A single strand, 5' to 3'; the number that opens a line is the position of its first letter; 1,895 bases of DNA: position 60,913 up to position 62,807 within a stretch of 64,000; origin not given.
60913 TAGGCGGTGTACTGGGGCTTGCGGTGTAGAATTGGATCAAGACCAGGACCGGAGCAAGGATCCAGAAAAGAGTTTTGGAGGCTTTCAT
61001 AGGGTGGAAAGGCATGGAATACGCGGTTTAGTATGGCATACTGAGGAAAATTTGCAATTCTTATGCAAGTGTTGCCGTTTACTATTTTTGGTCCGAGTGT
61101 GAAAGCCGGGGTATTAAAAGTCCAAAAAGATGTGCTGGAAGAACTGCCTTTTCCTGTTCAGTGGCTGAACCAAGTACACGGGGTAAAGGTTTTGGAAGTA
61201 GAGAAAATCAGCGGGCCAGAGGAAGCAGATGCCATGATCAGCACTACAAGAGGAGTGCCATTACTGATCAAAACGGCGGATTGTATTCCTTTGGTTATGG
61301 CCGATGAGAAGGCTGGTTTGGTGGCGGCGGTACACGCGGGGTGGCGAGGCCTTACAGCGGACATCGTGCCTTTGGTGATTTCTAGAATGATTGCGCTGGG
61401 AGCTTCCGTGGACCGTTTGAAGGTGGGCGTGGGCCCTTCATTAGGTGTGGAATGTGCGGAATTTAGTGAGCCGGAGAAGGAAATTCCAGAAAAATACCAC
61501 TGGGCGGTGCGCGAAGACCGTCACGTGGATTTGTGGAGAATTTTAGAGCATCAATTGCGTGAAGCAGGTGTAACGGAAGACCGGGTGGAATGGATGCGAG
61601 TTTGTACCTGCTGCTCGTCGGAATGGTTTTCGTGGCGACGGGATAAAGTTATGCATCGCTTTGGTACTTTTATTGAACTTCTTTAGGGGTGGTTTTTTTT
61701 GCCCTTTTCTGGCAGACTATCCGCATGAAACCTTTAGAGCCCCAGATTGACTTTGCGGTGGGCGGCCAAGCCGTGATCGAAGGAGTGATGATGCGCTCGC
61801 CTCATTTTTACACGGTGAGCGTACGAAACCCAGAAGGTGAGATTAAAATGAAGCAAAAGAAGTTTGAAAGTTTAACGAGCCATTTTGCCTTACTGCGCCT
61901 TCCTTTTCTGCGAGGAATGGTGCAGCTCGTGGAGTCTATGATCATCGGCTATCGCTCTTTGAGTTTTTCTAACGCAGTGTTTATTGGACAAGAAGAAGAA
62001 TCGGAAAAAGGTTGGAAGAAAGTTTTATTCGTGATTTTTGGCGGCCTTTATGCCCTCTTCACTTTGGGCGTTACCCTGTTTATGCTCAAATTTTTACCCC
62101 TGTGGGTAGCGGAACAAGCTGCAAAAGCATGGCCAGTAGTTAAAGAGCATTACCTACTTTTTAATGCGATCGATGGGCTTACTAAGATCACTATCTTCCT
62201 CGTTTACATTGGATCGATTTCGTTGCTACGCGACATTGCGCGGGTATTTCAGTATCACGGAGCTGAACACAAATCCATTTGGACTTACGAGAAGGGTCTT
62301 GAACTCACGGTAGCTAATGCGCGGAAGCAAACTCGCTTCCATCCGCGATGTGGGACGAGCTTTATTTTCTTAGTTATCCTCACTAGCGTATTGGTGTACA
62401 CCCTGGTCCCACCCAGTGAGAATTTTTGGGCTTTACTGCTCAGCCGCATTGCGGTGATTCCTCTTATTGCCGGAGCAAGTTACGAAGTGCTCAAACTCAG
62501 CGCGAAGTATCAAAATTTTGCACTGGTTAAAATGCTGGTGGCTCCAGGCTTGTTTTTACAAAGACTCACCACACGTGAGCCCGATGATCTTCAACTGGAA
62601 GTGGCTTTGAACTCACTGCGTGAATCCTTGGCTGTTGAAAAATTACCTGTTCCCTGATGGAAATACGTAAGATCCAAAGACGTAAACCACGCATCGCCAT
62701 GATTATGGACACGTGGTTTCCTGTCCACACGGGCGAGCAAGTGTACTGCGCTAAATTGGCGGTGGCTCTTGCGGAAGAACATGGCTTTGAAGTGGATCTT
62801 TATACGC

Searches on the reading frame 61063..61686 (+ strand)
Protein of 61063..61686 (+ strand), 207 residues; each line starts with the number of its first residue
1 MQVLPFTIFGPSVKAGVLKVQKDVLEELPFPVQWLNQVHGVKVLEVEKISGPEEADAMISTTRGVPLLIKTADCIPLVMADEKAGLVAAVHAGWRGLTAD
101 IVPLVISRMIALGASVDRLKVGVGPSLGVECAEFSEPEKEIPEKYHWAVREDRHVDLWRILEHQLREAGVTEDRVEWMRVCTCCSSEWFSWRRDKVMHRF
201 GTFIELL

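Call 7: search_protein_families(library=pfam, proteins=[window:61063-61686:+], max_evalue=0.001)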
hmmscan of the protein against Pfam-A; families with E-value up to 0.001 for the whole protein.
window:61063-61686:+ (207 aa): 1 family
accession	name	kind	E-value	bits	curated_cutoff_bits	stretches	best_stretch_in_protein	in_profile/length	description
PF02578.20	Cu-oxidase_4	-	5.8e-46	157.3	22.9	1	23-204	34-234/238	Multi-copper polyphenol oxidoreductase laccase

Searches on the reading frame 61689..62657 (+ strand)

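Call 7: search_protein_families(library=pfam, proteins=[window:61689-62657:+], max_evalue=0.001)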
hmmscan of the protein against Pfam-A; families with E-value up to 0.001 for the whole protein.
window:61689-62657:+ (322 aa): 1 family
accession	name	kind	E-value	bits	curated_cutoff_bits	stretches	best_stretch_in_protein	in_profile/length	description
PF07136.16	DUF1385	-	3.4e-77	259.3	22.1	1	71-314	1-225/227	Protein of unknown function (DUF1385)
